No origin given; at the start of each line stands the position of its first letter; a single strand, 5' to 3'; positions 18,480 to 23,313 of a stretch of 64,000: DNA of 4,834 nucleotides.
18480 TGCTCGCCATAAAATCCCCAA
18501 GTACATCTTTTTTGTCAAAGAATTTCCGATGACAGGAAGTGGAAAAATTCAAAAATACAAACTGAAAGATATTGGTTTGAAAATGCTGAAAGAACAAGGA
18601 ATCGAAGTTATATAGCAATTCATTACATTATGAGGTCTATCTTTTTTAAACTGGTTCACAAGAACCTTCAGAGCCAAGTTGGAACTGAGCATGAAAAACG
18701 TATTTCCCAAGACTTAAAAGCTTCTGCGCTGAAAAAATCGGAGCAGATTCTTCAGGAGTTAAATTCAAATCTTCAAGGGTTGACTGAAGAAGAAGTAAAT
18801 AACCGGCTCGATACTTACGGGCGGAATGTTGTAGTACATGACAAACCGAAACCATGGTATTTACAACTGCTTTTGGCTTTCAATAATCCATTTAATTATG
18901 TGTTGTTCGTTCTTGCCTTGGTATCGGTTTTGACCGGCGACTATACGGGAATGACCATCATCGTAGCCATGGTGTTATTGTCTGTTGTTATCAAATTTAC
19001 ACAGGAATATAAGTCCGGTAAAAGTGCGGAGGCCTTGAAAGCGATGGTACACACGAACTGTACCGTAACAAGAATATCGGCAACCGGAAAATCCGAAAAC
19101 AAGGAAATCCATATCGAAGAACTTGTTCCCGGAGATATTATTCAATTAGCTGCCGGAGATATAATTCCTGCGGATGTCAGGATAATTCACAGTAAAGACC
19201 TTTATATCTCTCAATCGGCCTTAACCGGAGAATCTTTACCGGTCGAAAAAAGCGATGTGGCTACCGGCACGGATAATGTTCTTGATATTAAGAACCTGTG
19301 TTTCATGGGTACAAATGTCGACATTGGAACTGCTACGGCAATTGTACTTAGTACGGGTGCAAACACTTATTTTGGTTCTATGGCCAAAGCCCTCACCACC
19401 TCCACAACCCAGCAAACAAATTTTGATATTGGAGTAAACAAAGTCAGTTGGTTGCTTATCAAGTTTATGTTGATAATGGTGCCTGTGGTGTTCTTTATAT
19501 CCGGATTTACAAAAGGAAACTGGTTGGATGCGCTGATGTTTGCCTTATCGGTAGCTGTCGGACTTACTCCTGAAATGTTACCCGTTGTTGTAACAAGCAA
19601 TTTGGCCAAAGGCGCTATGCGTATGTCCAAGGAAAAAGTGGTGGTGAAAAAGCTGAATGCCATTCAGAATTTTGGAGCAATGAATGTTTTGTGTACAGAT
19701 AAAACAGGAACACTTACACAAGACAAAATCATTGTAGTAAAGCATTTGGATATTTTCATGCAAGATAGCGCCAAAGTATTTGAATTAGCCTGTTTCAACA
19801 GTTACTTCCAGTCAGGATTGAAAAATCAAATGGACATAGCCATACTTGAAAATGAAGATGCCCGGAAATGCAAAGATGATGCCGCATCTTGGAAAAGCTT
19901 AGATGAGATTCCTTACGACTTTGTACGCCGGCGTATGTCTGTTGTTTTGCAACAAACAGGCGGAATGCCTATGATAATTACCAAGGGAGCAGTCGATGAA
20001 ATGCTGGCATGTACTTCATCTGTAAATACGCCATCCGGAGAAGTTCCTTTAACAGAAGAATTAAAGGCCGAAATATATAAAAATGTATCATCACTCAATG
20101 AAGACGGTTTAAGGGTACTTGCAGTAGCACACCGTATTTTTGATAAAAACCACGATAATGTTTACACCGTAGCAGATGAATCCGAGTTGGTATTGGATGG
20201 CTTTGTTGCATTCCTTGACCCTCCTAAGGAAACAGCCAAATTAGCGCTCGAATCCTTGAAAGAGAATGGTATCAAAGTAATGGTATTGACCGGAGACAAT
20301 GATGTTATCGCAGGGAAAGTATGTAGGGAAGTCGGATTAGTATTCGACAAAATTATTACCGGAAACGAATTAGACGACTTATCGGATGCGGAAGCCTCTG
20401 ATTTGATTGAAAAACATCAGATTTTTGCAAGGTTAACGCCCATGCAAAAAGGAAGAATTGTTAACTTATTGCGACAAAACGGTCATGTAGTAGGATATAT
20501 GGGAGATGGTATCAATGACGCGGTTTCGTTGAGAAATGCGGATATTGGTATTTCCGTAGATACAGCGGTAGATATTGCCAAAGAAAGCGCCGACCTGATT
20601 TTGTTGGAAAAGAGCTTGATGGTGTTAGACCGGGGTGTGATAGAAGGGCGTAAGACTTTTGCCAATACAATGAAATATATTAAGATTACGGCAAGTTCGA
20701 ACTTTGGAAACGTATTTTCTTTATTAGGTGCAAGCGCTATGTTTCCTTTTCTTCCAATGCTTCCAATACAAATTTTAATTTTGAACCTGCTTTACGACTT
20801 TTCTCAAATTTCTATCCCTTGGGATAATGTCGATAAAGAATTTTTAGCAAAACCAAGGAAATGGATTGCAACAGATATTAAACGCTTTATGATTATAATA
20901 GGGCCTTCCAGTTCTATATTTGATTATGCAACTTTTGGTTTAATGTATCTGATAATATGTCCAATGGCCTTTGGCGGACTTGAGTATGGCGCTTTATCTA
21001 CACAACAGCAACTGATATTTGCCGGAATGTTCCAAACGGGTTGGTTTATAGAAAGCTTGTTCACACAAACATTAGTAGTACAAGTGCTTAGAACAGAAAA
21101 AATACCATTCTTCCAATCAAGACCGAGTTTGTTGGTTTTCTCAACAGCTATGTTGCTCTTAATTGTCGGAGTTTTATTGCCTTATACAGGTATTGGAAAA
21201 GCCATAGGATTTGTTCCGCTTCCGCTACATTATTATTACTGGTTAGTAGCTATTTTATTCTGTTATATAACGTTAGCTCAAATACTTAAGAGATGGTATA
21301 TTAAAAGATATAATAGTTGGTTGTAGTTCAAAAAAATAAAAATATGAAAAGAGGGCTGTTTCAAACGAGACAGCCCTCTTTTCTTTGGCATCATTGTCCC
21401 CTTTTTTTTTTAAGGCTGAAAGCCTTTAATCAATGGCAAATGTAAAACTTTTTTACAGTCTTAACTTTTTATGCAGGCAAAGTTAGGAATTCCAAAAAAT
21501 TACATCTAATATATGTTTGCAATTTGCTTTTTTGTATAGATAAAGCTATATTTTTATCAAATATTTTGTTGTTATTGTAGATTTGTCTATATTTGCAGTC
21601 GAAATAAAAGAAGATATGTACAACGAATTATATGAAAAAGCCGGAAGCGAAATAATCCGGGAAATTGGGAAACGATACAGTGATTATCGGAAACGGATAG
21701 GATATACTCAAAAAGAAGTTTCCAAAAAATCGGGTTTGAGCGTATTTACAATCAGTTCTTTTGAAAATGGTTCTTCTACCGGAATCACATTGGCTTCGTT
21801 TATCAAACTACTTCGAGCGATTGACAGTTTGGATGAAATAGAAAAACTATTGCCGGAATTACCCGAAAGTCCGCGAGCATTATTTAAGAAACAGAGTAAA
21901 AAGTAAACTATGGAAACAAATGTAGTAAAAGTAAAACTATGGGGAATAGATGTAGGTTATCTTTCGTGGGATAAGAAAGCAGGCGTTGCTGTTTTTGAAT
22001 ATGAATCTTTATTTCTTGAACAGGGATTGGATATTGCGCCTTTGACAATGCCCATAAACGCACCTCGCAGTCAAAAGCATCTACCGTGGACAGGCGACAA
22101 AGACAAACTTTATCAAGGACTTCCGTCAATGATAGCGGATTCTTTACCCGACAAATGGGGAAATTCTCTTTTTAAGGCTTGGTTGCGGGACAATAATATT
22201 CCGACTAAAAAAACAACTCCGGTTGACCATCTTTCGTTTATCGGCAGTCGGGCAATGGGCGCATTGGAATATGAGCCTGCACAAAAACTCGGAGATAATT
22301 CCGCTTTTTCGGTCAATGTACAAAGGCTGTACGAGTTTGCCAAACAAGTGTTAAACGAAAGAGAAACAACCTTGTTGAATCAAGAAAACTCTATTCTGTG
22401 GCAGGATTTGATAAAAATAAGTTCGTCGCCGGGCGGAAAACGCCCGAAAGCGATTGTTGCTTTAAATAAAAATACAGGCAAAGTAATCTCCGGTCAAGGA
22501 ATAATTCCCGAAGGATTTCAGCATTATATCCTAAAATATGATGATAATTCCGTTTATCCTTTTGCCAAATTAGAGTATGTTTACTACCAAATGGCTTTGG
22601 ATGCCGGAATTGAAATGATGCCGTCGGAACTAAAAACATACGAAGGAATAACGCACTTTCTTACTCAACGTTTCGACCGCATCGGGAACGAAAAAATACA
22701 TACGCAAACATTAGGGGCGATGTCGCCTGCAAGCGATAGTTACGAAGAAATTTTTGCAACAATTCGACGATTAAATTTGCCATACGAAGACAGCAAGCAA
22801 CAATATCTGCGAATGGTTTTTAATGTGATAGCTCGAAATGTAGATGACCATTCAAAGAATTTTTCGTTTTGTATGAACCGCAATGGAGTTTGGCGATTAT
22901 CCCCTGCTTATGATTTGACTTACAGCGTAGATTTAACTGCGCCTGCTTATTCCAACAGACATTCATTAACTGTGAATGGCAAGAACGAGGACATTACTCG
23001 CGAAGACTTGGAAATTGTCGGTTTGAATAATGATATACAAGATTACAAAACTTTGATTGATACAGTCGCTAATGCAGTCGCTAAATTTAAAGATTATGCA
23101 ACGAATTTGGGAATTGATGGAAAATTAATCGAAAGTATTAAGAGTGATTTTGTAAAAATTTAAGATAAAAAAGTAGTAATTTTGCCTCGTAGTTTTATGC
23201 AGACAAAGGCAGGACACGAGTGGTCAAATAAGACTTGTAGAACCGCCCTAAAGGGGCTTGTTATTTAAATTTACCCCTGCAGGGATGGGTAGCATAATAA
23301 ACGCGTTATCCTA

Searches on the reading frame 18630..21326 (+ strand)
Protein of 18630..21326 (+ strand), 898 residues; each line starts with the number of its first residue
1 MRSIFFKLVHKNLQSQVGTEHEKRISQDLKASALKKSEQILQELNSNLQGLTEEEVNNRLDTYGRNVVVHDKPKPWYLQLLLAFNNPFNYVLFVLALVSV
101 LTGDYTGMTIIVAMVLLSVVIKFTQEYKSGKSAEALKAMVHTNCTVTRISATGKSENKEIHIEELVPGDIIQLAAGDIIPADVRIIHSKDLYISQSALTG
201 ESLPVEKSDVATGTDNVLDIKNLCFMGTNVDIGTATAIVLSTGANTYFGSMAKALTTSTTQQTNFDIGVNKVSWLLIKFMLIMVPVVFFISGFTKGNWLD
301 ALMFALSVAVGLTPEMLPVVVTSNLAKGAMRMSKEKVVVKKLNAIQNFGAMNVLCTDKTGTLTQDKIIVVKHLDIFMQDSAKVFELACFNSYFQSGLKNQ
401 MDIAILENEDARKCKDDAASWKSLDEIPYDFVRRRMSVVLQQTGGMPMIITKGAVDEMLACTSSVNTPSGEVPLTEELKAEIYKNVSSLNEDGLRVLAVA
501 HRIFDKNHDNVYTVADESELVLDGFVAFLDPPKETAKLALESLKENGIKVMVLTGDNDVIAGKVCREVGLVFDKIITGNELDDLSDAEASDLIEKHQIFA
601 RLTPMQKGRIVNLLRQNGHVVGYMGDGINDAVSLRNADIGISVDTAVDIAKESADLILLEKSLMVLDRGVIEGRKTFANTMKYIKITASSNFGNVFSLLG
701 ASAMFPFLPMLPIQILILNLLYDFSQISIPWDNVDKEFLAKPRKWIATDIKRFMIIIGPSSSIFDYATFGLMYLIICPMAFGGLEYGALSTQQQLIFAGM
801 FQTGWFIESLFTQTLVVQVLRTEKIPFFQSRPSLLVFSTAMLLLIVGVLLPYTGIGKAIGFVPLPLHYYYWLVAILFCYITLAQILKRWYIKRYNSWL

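Call 10: search_protein_families(library=pfam, proteins=[window:18630-21326:+], max_evalue=0.0001)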
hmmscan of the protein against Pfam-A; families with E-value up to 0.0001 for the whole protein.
window:18630-21326:+ (898 aa): 5 families
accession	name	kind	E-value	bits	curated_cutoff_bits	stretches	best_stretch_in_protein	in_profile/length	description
PF00122.25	E1-E2_ATPase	-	7.9e-42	143.3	28.1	1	155-334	13-180/181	E1-E2 ATPase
PF00690.31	Cation_ATPase_N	-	3.8e-19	68.5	20.4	1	35-99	4-69/69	Cation transporter/ATPase, N-terminus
PF00689.26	Cation_ATPase_C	-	2.2e-18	67.1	27.3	1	707-889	1-175/175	Cation transporting ATPase, C-terminus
PF00702.32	Hydrolase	-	3e-14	54.3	26.4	1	353-638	3-191/191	haloacid dehalogenase-like hydrolase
PF13246.12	Cation_ATPase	-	3.1e-06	27.5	21.7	1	413-463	38-89/91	Cation transport ATPase (P-type)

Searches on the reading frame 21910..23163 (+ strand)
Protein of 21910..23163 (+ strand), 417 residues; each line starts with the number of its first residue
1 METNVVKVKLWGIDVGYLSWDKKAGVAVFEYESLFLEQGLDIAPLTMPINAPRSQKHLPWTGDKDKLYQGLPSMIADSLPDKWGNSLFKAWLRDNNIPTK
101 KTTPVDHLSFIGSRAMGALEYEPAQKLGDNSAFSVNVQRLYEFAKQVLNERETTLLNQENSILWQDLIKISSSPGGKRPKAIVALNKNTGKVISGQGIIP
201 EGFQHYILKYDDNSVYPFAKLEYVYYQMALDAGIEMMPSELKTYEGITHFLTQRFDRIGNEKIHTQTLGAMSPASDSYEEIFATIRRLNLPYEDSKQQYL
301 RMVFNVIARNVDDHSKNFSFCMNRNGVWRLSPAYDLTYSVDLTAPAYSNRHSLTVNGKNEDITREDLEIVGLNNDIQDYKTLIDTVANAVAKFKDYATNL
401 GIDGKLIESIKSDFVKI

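Call 10: search_protein_families(library=pfam, proteins=[window:21910-23163:+], max_evalue=0.0001)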
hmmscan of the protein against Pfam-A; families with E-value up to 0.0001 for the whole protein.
window:21910-23163:+ (417 aa): 2 families
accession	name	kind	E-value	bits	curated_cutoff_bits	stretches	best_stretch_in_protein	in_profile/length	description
PF07804.18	HipA_C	-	2e-41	142.4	30.5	1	172-390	1-209/213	HipA-like C-terminal domain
PF13657.11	Couple_hipA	-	5.4e-14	53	22.5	1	7-121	2-98/99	HipA N-terminal domain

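Call 119: search_protein_families(library=padloc, proteins=[window:21910-23163:+], max_evalue=0.001)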
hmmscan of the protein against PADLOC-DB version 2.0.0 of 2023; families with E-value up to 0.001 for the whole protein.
window:21910-23163:+ (417 aa): 2 families
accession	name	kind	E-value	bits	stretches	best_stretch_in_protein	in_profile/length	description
PDLC04340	PDC-M03A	-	0.00012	19.7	1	222-340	50-171/280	-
PDLC04339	PDC-M03A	-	0.00027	18.4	0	276-339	119-177/293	-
